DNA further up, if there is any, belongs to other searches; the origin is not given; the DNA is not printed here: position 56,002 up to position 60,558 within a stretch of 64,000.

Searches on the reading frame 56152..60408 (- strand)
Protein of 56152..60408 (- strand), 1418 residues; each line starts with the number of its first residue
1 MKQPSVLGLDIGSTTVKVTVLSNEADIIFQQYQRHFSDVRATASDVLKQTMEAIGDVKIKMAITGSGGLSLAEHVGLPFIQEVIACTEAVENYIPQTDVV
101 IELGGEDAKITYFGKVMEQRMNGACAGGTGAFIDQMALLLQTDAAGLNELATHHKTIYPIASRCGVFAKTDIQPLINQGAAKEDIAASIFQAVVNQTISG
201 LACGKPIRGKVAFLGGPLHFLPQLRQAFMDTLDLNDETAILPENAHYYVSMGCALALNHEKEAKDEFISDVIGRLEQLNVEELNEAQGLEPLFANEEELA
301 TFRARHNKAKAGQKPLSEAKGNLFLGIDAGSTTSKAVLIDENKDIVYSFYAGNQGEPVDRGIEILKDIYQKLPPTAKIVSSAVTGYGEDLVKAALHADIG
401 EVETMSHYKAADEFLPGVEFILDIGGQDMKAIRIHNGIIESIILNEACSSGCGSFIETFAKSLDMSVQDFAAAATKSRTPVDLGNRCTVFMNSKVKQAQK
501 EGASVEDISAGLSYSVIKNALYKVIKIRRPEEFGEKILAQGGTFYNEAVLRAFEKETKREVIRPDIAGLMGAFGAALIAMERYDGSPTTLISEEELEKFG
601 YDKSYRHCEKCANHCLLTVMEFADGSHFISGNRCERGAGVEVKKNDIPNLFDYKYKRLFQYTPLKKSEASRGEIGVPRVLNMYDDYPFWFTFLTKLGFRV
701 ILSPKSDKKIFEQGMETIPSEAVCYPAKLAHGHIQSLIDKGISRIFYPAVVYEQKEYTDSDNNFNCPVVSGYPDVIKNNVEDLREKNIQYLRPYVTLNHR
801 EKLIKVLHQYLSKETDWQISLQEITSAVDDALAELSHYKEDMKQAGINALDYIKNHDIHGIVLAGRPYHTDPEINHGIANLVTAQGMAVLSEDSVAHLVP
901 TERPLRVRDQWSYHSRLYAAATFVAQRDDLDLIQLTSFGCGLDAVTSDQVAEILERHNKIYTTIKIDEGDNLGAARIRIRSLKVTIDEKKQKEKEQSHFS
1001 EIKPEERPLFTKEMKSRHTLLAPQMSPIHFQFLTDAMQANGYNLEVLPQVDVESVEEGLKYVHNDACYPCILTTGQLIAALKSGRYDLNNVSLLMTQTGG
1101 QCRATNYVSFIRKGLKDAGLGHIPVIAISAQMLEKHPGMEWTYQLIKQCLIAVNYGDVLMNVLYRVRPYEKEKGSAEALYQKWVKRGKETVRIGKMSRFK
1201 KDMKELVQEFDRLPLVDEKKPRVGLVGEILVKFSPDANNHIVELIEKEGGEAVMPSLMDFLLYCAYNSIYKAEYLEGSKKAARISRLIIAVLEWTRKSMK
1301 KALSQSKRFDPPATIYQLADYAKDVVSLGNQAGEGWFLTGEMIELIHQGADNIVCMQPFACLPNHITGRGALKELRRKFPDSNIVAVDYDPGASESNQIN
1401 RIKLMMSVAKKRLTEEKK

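Call 48: search_protein_families(library=pfam, proteins=[window:56152-60408:-], max_evalue=0.00001)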
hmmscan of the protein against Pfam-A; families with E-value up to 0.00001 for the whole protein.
window:56152-60408:- (1418 aa): 2 families
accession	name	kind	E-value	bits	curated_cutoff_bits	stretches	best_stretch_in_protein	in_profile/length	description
PF09989.15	DUF2229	-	9.3e-87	290.7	29.4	1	674-895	2-218/218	CoA enzyme activase uncharacterised domain (DUF2229)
PF01869.26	BcrAD_BadFG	-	1e-57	196.2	31.5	2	325-579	1-271/271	BadF/BadG/BcrA/BcrD ATPase family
